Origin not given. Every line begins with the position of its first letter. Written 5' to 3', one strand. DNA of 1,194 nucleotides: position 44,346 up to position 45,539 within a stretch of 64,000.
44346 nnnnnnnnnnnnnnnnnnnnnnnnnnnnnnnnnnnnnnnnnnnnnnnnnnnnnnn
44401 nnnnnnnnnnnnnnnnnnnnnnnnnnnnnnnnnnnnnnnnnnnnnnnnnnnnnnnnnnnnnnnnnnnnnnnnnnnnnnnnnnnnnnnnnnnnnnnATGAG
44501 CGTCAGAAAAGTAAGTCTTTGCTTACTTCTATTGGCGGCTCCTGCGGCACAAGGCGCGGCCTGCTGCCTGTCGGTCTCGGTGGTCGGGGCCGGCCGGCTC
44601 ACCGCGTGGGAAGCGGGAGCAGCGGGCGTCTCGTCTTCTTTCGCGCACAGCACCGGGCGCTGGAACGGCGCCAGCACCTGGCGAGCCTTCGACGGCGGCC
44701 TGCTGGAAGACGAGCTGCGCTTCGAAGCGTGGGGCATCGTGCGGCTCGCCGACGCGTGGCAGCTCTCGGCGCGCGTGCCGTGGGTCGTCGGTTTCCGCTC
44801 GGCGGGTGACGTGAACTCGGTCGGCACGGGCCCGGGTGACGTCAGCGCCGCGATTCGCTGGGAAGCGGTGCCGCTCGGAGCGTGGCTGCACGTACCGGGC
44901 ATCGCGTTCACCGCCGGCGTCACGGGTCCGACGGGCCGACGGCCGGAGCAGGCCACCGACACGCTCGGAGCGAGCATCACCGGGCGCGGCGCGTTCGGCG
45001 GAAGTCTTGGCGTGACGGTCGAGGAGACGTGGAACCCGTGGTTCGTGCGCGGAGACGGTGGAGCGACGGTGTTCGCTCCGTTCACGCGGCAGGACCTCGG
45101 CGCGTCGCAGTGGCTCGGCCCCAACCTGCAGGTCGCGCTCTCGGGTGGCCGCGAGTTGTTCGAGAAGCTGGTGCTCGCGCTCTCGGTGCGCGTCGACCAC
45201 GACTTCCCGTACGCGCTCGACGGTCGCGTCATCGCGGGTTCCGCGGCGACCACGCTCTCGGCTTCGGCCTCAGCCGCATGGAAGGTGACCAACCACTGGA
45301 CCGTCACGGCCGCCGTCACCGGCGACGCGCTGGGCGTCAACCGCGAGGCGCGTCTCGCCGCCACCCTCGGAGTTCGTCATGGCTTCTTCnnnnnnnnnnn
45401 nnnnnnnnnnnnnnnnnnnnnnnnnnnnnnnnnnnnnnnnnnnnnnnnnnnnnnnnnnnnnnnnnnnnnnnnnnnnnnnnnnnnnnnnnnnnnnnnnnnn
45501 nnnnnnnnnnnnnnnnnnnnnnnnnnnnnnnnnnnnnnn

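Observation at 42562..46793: Divergent five-gene operon beside nos: membrane protein, NnrS-like protein, outer-membrane barrel, thioredoxin-fold lipoprotein, Met/His-rich lipoprotein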

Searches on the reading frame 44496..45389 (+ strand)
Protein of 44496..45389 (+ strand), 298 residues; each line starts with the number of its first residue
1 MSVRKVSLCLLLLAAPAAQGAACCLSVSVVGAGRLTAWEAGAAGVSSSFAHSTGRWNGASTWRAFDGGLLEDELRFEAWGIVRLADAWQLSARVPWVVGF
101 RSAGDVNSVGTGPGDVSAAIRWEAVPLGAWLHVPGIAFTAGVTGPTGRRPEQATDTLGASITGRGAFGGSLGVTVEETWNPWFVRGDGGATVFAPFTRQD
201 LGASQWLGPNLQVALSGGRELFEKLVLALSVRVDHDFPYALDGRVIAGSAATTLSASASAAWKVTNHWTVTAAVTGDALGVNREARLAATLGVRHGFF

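Call 4: search_protein_families(library=pfam, proteins=[window:44496-45389:+], max_evalue=1)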
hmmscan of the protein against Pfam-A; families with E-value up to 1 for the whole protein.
window:44496-45389:+ (298 aa): 1 family
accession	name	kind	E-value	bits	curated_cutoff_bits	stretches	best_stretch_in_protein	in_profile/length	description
PF16368.10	CEBP1_N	-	0.13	12.3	27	0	225-287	223-281/307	Cytoplasmic polyadenylation element-binding protein 1 N-terminus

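Call 5: search_protein_families(library=ncbifam, proteins=[window:44496-45389:+], max_evalue=1)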
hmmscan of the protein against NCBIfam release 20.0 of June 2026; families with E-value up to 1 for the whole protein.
window:44496-45389:+ (298 aa): 1 family
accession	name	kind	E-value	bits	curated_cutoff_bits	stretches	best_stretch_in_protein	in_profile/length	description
NF050079.1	pilus_FilC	exception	0.0035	16.7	630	1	84-173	163-247/384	putative pilus system protein FilC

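Call 39: predict_structure(alignment_id=A2)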
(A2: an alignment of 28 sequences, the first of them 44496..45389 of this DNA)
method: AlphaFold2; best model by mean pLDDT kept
length: 298 residues; sequences in the alignment: 28
mean_pLDDT: 90.9   pTM: 0.83
mean pLDDT of the five models: 90.9, 89.5, 89.3, 88.7, 87.2
residues with pLDDT >= 90: 234; 70-90: 37; 50-70: 20; < 50: 7
segments of 3 or more residues with pLDDT < 50: 14-20
pLDDT, mean of each block of 10 residues (from residue 1): 65 49 61 84 97 95 91 97 94 97 95 97 91 93 97 94 97 92 93 96 97 94 91 97 97 97 94 96 96 95
secondary structure, 60 per line:
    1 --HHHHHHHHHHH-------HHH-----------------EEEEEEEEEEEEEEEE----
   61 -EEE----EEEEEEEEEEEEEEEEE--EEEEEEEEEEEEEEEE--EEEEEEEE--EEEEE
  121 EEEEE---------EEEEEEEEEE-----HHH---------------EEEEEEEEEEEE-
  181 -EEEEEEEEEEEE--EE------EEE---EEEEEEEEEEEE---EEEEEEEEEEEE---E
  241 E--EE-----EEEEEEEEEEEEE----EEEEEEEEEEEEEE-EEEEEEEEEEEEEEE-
elements in order: H3-13 E41-56 E62-64 E69-85 E88-103 E106-113 E116-125 E135-144 E168-179 E182-193 E204-206 E210-221 E225-236 E251-263 E268-281 E283-297
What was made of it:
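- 44496..45392 (+): Secreted 12-stranded outer-membrane beta-barrel channel (298 aa) with an invariant Ala-Ala-Cys-Cys after the signal peptide and a C-terminal GVRHGFF. AlphaFold2 gives pLDDT 90.9 and pTM 0.83, all beta (call 39).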

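Call 50: find_related_loci(query=A2, collection=metagenome_contigs, flank=10000)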
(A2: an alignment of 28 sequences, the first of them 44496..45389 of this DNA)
Query A2 (298 aa) in metagenome_contigs; peptide patterns used: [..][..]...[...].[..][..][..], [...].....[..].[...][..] (x = any residue, [..] = any of these).
600 stretches matched a pattern (row limit reached: there are more); 37 encode a relative of the query (tblastn E <= 1e-3); 37 distinct loci.
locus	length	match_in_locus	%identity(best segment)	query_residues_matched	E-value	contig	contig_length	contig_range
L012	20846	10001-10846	62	23-298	2e-102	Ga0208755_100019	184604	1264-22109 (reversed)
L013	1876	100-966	58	17-298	1e-100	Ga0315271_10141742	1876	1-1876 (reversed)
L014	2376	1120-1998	57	8-298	1e-95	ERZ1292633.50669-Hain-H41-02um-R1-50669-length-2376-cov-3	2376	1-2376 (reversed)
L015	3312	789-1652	50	18-298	3e-83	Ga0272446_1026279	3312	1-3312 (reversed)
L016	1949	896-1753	44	18-298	4e-70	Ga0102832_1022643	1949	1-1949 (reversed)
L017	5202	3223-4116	43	6-298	1e-65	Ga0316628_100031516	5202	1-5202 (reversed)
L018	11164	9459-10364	44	3-298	2e-63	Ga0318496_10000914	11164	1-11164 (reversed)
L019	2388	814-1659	45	23-297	2e-59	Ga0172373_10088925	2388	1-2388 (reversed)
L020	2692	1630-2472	41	23-298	7e-54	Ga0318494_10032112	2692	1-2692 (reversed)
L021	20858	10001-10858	40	18-298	3e-53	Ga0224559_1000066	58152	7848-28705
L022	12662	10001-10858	39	18-298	6e-52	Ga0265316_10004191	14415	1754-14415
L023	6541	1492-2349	38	18-298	4e-52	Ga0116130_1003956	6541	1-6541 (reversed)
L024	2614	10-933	37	1-298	3e-52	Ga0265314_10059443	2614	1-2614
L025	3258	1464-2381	38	3-298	7e-52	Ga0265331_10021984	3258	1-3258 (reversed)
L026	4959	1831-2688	40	18-298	1e-51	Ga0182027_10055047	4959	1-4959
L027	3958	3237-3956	45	31-269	1e-51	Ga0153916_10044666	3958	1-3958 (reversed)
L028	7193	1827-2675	38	21-298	2e-50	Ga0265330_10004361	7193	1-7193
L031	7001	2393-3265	38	13-298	2e-49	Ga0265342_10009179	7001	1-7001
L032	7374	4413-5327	34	2-298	3e-49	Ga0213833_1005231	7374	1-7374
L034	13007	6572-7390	40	31-298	3e-46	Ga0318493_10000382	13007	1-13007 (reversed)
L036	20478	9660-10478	37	31-298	2e-44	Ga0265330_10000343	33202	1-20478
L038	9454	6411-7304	35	6-298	4e-39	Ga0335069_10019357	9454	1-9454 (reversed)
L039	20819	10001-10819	35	31-298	3e-38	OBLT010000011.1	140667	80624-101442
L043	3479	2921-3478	37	27-212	3e-26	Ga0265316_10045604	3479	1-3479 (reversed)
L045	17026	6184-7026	37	23-298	1e-48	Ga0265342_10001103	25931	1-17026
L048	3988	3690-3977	34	1-91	1e-9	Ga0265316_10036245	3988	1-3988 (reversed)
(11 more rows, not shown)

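Call 54: search_protein_families(library=pfam, proteins=[L036:7635-8915:+, L036:8926-9567:+, L036:12072-12494:+, L036:6242-7273:+, L036:5337-6266:+, L038:4413-5687:+, L038:5710-6078:+, L038:8799-9212:+, L021:8085-9182:+, L021:12507-13154:+], max_evalue=0.01)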
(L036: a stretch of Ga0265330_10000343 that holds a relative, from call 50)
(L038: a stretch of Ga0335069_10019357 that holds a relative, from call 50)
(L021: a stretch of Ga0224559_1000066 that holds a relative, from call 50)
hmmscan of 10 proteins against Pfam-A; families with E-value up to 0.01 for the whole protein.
L036:7635-8915:+ (426 aa): 2 families
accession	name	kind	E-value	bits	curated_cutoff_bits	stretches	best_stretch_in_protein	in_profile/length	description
PF02687.27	FtsX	-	3.6e-11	43.6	25.5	1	297-412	5-116/120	FtsX-like permease C-terminal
PF12704.14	MacB_PCD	-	5.3e-08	33.8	27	1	43-265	1-206/207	MacB-like periplasmic core domain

L036:8926-9567:+ (213 aa): 11 families
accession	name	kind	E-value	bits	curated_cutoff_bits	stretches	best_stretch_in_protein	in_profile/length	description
PF00005.33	ABC_tran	-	1.5e-31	110.3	25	1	18-165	1-137/137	ABC transporter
PF13304.12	AAA_21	-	7.6e-09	36.5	27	2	110-198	220-302/304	AAA domain, putative AbiEii toxin, Type IV TA system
PF13555.12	AAA_29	-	1.7e-05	24.9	27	1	25-56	19-50/61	P-loop containing region of AAA domain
PF20703.3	nSTAND1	-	7.6e-05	22.9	27.1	1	11-46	16-51/379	Novel STAND NTPase 1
PF13191.12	AAA_16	-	0.00031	21.7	32.6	1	12-185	3-161/167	AAA ATPase domain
PF02463.25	SMC_N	-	0.00075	19.4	40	1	31-208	27-211/220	RecF/RecN/SMC N terminal domain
PF13481.12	AAA_25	-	0.00081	19.5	27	1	3-49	7-54/195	AAA domain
PF13401.12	AAA_22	-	0.0017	19.1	27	1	30-55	7-32/130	AAA domain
PF25201.1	nSTAND6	-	0.0055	17.2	27.7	0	12-48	2-38/148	Novel STAND NTPase 6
PF13476.12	AAA_23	-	0.0078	17.3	27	0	30-52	21-43/201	AAA domain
PF01078.27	Mg_chelatase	-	0.0097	15.8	20.3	0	24-82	18-78/207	Magnesium chelatase, subunit ChlI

L036:12072-12494:+ (140 aa): 2 families
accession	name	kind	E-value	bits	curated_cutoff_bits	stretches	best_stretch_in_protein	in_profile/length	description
PF08753.17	NikR_C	-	2.8e-29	101.6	22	1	57-131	1-75/77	NikR C terminal nickel binding domain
PF01402.27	RHH_1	-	2e-09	37.5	20.5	1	4-42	1-38/39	Ribbon-helix-helix protein, copG family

L036:6242-7273:+ (343 aa): 3 families
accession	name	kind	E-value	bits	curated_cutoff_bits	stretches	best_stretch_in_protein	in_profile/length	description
PF09084.16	NMT1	-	8.7e-35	121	20.5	1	62-275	5-216/216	NMT1/THI5 like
PF13379.11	NMT1_2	-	1.1e-19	71.7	24.7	1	46-274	3-242/252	NMT1-like family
PF12974.12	Phosphonate-bd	-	1.7e-07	31.3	27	1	119-220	69-175/242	ABC transporter, phosphonate, periplasmic substrate-binding protein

L036:5337-6266:+ (309 aa): 1 family
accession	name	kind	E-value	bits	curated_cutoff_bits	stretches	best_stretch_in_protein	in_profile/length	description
PF00528.27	BPD_transp_1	-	2.1e-22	80.2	26.4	1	131-300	1-182/184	Binding-protein-dependent transport system inner membrane component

L038:4413-5687:+ (424 aa): 1 family
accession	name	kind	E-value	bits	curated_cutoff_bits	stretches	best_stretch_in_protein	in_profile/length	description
PF24738.1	DUF7689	-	4.3e-20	73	22.6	1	300-408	7-117/118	Domain of unknown function (DUF7689)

L038:5710-6078:+ (122 aa): 0 families

L038:8799-9212:+ (137 aa): 1 family
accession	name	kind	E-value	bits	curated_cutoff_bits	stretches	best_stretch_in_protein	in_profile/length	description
PF13473.12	Cupredoxin_1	-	1.3e-14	54.6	27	1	42-136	12-104/104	Cupredoxin-like domain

L021:8085-9182:+ (365 aa): 1 family
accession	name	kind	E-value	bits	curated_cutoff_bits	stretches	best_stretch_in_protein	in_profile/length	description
PF00248.27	Aldo_ket_red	-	3.7e-80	269.6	24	1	30-344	2-290/291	Aldo/keto reductase family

L021:12507-13154:+ (215 aa): 2 families
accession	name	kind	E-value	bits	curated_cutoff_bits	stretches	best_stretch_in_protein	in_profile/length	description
PF00881.29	Nitroreductase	-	9.6e-20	71.9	23.5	2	44-96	1-53/167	Nitroreductase family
PF14512.11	TM1586_NiRdase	-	9.8e-07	29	27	0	40-66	2-28/215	Putative TM nitroreductase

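Call 55: search_protein_families(library=pfam, proteins=[L039:12476-15277:+, L039:7214-10135:-, L045:4844-5899:+, L045:10448-13225:+, L034:5582-6166:+, L034:9395-12103:-, L018:5943-8195:-, L012:12324-13205:+, L012:14445-15299:+, L012:8723-9295:-], max_evalue=0.01)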
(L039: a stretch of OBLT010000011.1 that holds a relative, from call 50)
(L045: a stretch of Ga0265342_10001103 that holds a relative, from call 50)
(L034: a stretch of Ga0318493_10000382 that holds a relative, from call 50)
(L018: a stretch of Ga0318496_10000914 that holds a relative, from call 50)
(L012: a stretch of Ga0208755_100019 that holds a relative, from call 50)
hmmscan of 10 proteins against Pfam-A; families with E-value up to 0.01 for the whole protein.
L039:12476-15277:+ (933 aa): 3 families
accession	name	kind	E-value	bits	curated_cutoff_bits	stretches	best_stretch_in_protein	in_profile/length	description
PF02839.19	CBM_5_12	-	2.6e-17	63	26.2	2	694-734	2-43/44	Carbohydrate-binding module family 5/12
PF07731.20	Cu-oxidase_2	-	0.00014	22.1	20.4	0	529-690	37-133/137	Multicopper oxidase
PF00394.28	Cu-oxidase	-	0.00032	21.3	21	1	341-427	33-124/157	Multicopper oxidase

L039:7214-10135:- (973 aa): 2 families
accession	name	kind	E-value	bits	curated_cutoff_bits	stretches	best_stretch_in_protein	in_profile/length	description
PF07731.20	Cu-oxidase_2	-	6.9e-10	39.2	20.4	1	789-826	36-73/137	Multicopper oxidase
PF07732.21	Cu-oxidase_3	-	7.3e-06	26.5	21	1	390-466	48-117/119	Multicopper oxidase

L045:4844-5899:+ (351 aa): 1 family
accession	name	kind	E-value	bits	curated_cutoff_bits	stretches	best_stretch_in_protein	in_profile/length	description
PF00793.26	DAHP_synth_1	-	2.1e-82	276.5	25.5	1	45-333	9-262/270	DAHP synthetase I family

L045:10448-13225:+ (925 aa): 2 families
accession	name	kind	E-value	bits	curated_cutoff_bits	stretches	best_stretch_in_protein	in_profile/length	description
PF02839.19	CBM_5_12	-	1.8e-11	44.3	26.2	2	735-777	1-44/44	Carbohydrate-binding module family 5/12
PF07731.20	Cu-oxidase_2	-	0.00023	21.4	20.4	1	529-689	38-133/137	Multicopper oxidase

L034:5582-6166:+ (194 aa): 0 families

L034:9395-12103:- (902 aa): 6 families
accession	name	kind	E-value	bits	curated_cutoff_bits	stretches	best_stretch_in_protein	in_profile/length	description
PF12137.13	RapA_C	-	1.8e-13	50.7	26.8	1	637-897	108-355/360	RNA polymerase recycling family C-terminal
PF00176.29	SNF2-rel_dom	-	2.2e-13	50.4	24.9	1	138-306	21-195/290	SNF2-related domain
PF00271.37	Helicase_C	-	1e-10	42.3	23.5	1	390-501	2-110/110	Helicase conserved C-terminal domain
PF04851.21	ResIII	-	3.4e-07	30.7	22.5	1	120-276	6-164/164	Type III restriction enzyme, res subunit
PF00270.35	DEAD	-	0.0017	18.5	26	1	136-274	16-160/167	DEAD/DEAH box helicase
PF21196.3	PcrA_UvrD_tudor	-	0.0072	16.6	23.9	0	12-48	2-36/48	PcrA/UvrD tudor domain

L018:5943-8195:- (750 aa): 1 family
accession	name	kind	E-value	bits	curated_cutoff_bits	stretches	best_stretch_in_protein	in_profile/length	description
PF07731.20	Cu-oxidase_2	-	1.5e-15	57.6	20.4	1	624-749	31-133/137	Multicopper oxidase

L012:12324-13205:+ (293 aa): 0 families

L012:14445-15299:+ (284 aa): 1 family
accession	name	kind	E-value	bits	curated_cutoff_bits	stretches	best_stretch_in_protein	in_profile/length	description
PF20243.3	MbnP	-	3.3e-42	145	27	1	35-252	5-189/189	MbnP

L012:8723-9295:- (190 aa): 1 family
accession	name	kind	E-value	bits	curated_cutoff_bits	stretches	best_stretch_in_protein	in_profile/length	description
PF01814.28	Hemerythrin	-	1.7e-07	32.2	25.3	1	35-103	4-78/127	Hemerythrin HHE cation binding domain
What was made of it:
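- L038 pairs it with a cupredoxin and L012 with the copper-acquisition protein MbnP (calls 54, 55).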

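Call 80: search_protein_families(library=pfam, proteins=[L012:15481-17034:-], max_evalue=0.1)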
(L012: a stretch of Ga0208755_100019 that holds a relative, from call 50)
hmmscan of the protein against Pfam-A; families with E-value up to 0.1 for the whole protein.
L012:15481-17034:- (517 aa): 0 families

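Call 83: search_protein_families(library=pfam, proteins=[L017:1414-2856:+, L017:84-1304:+, L019:99-404:+, L027:1586-2359:+, L027:3-1079:+, L048:463-3084:-, L032:1709-3037:+, L032:3024-3638:+, L032:3951-4376:+, L032:6401-7372:+], max_evalue=0.01)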
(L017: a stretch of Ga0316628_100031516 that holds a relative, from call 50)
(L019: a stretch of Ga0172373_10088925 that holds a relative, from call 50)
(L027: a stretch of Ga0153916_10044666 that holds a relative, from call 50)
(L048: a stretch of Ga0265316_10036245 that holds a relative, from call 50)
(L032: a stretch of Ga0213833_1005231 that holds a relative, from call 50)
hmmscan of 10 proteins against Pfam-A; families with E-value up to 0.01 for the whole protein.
L017:1414-2856:+ (480 aa): 4 families
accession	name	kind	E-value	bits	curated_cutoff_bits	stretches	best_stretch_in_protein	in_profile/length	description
PF13519.12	VWA_2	-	4.3e-13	50.3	27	1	141-242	3-106/107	von Willebrand factor type A domain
PF00092.34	VWA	-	2.9e-10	41.1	23.8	1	140-298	3-163/174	von Willebrand factor type A domain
PF13768.12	VWA_3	-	0.00032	21.2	27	1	141-259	5-120/155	von Willebrand factor type A domain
PF25106.1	VWA_4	-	0.0035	17.4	27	1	141-245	4-107/169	von Willebrand factor A domain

L017:84-1304:+ (406 aa): 8 families
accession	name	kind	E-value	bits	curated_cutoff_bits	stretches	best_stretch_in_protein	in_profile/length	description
PF13649.12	Methyltransf_25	-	6.7e-19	68.8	27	1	231-321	2-97/97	Methyltransferase domain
PF08241.18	Methyltransf_11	-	6.1e-18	65.7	21.2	1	231-323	1-93/95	Methyltransferase domain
PF08242.18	Methyltransf_12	-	4.9e-17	62.9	30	1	231-321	1-96/98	Methyltransferase domain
PF13489.12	Methyltransf_23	-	1.7e-13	51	27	1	214-337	9-124/164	Methyltransferase domain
PF13847.12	Methyltransf_31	-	7.5e-13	48.8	27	1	229-322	6-106/145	Methyltransferase domain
PF01209.24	Ubie_methyltran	-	7.9e-06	25.8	20.1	1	225-330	46-156/233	ubiE/COQ5 methyltransferase family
PF05175.20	MTS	-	0.00032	20.8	23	1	222-273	28-78/170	Methyltransferase small domain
PF03141.22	Methyltransf_29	-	0.0069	15.4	23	1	284-322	175-214/506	Putative S-adenosyl-L-methionine-dependent methyltransferase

L019:99-404:+ (101 aa): 2 families
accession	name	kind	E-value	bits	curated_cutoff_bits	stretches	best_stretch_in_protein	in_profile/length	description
PF00034.26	Cytochrom_C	-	2.4e-07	32.4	21.3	1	20-95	2-89/90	Cytochrome c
PF13442.11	Cytochrome_CBB3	-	4.5e-06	27.3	27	1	18-92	2-68/68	Cytochrome C oxidase, cbb3-type, subunit III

L027:1586-2359:+ (257 aa): 2 families
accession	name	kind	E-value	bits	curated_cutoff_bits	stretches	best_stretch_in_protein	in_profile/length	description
PF00378.25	ECH_1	-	1e-41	143.4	27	1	8-225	2-221/251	Enoyl-CoA hydratase/isomerase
PF16113.10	ECH_2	-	1e-18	68.4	27.2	1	13-196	2-190/335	Enoyl-CoA hydratase/isomerase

L027:3-1079:+ (358 aa): 0 families

L048:463-3084:- (873 aa): 2 families
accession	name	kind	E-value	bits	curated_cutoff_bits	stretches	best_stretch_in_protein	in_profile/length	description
PF06050.19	HGD-D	-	9.7e-85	285.6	28.4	1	514-855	1-342/342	2-hydroxyglutaryl-CoA dehydratase, D-component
PF01869.26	BcrAD_BadFG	-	7.1e-53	180.3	31.5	1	213-465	1-271/271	BadF/BadG/BcrA/BcrD ATPase family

L032:1709-3037:+ (442 aa): 4 families
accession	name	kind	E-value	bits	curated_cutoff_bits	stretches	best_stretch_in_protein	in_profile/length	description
PF02518.31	HATPase_c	-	2.4e-21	76.7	26.4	1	325-435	6-110/111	Histidine kinase-, DNA gyrase B-, and HSP90-like ATPase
PF25323.1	6TM_PilS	-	4.5e-05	23.6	27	1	24-188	17-185/189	PilS-like transmembrane domain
PF13581.12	HATPase_c_2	-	5.6e-05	23.6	27.4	1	352-430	54-125/127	Histidine kinase-like ATPase domain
PF14501.12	HATPase_c_5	-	0.00029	21.2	22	1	324-423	5-93/102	GHKL domain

L032:3024-3638:+ (204 aa): 5 families
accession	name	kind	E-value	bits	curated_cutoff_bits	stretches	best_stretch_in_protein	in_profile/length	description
PF00072.30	Response_reg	-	3.7e-28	98.3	30.2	1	34-143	1-110/111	Response regulator receiver domain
PF02954.25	HTH_8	-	2.7e-13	49.8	22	1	160-200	2-42/42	Bacterial regulatory protein, Fis family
PF13556.12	HTH_30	-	1.2e-06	28.7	27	1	170-199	6-35/59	PucR C-terminal helix-turn-helix domain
PF13551.12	HTH_29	-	0.0045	17.5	28.1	0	176-197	12-33/64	Winged helix-turn helix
PF13518.12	HTH_28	-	0.0092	16.5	25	0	172-199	10-35/52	Helix-turn-helix domain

L032:3951-4376:+ (141 aa): 1 family
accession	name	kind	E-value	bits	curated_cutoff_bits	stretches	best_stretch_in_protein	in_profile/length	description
PF13115.11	YtkA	-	1.1e-15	58.5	25.9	1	51-123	13-84/85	YtkA-like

L032:6401-7372:+ (324 aa): 1 family
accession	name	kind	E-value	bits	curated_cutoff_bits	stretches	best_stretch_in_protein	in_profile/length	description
PF01326.24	PPDK_N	-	2.6e-41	142.4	27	2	64-300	77-221/328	Pyruvate phosphate dikinase, AMP/ATP-binding domain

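Call 84: search_protein_families(library=pfam, proteins=[L028:4164-5270:+, L031:4929-5459:+, L031:5456-6268:+, L031:1572-2282:+, L045:13226-14137:+, L045:14134-17025:+, L039:16179-19565:+, L039:4406-6097:-, L034:5582-6166:+, L043:938-2170:+], max_evalue=0.01)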
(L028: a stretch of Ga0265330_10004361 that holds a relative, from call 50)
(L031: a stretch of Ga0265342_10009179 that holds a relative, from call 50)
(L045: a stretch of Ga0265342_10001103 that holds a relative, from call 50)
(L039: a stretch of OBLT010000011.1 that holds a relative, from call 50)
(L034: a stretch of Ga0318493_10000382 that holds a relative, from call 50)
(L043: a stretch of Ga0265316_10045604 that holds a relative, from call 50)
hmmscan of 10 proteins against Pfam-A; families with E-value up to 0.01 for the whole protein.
L028:4164-5270:+ (368 aa): 7 families
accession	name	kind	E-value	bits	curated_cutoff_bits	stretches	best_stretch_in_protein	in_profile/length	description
PF01262.27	AlaDh_PNT_C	-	1.1e-82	277.1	23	1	141-352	1-213/214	Alanine dehydrogenase/PNT, C-terminal domain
PF05222.21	AlaDh_PNT_N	-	1.3e-44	152.2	30.4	1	4-137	1-136/136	Alanine dehydrogenase/PNT, N-terminal domain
PF02826.25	2-Hacid_dh_C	-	2.3e-07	30.8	25.1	1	169-268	37-127/178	D-isomer specific 2-hydroxyacid dehydrogenase, NAD binding domain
PF07992.20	Pyr_redox_2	-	6.6e-05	22.9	26.1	1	155-210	142-184/291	Pyridine nucleotide-disulphide oxidoreductase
PF00070.33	Pyr_redox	-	0.00044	21.1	22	1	170-222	1-53/82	Pyridine nucleotide-disulphide oxidoreductase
PF02882.25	THF_DHG_CYH_C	-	0.00058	19.6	27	1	215-318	63-153/160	Tetrahydrofolate dehydrogenase/cyclohydrolase, NAD(P)-binding domain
PF02737.24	3HCDH_N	-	0.0025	18.2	22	1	170-211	1-42/180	3-hydroxyacyl-CoA dehydrogenase, NAD binding domain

L031:4929-5459:+ (176 aa): 2 families
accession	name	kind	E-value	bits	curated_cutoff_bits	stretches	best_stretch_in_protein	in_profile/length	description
PF00881.29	Nitroreductase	-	4.3e-20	73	23.5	2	5-61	1-57/167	Nitroreductase family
PF14512.11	TM1586_NiRdase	-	2.5e-08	34.2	27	1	27-76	163-207/215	Putative TM nitroreductase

L031:5456-6268:+ (270 aa): 9 families
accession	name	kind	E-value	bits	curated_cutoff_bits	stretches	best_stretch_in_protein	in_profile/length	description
PF00037.32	Fer4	-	8.5e-07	29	21.1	1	177-193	7-23/24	4Fe-4S binding domain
PF13237.11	Fer4_10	-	2.4e-06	27.8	25.5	1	171-231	2-53/53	4Fe-4S dicluster domain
PF13484.11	Fer4_16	-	3.5e-06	28.1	30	1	178-232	2-65/66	4Fe-4S double cluster binding domain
PF12838.12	Fer4_7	-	5.6e-06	27.2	27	1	178-233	2-51/52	4Fe-4S dicluster domain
PF12837.12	Fer4_6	-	6.8e-06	26.2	25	1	177-193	8-24/24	4Fe-4S binding domain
PF13183.11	Fer4_8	-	0.00021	22.2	27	0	222-248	7-35/68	4Fe-4S dicluster domain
PF13187.11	Fer4_9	-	0.00022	21.6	27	1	178-233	2-50/52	4Fe-4S dicluster domain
PF12798.12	Fer4_3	-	0.0013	19.9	27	0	222-233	3-14/15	4Fe-4S binding domain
PF12797.12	Fer4_2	-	0.0023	18.3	24.5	0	178-190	10-22/22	4Fe-4S binding domain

L031:1572-2282:+ (236 aa): 0 families

L045:13226-14137:+ (303 aa): 1 family
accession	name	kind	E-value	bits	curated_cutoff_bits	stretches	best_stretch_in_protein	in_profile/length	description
PF19335.5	HMBD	-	9.4e-12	45.1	23.6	1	68-90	4-26/28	Heavy metal binding domain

L045:14134-17025:+ (964 aa): 1 family
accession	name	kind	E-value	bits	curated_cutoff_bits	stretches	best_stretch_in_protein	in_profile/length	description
PF00873.25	ACR_tran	-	1.7e-114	384.1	28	3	238-616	253-630/1021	AcrB/AcrD/AcrF family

L039:16179-19565:+ (1128 aa): 1 family
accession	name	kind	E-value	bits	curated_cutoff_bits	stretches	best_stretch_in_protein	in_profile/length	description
PF00873.25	ACR_tran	-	2e-146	489.7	28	3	237-614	252-628/1021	AcrB/AcrD/AcrF family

L039:4406-6097:- (563 aa): 2 families
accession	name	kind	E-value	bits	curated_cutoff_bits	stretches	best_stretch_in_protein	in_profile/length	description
PF06537.16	DHOR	-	6.3e-15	55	22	1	436-520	408-499/499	Di-haem oxidoreductase, putative peroxidase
PF13442.11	Cytochrome_CBB3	-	0.0073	17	27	0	135-187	12-45/68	Cytochrome C oxidase, cbb3-type, subunit III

L034:5582-6166:+ (194 aa): 0 families

L043:938-2170:+ (410 aa): 2 families
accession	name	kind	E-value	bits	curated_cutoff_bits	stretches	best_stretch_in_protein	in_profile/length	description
PF02687.27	FtsX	-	1.6e-10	41.5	25.5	1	280-395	4-115/120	FtsX-like permease C-terminal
PF12704.14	MacB_PCD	-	4.8e-10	40.5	27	1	27-249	1-206/207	MacB-like periplasmic core domain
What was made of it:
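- Closest known: Pco/Cop copper-resistance systems. Same: An outer-membrane barrel plus a periplasmic Met-rich copper-type protein, often beside a multicopper oxidase and efflux pumps (calls 55, 84).
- Copper-related neighbours of the cassette elsewhere (calls 54, 55, 84): In L039 and L045 the cassette is followed by multicopper-oxidase-like proteins, an HMBD (CusB-like) protein and an AcrB/CusA-type RND pump (calls 55, 84). In L036, L022, L028 and L043 it follows a MacB-type ABC exporter, and in L036 it also precedes a NikR-type metal regulator (calls 54, 84).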
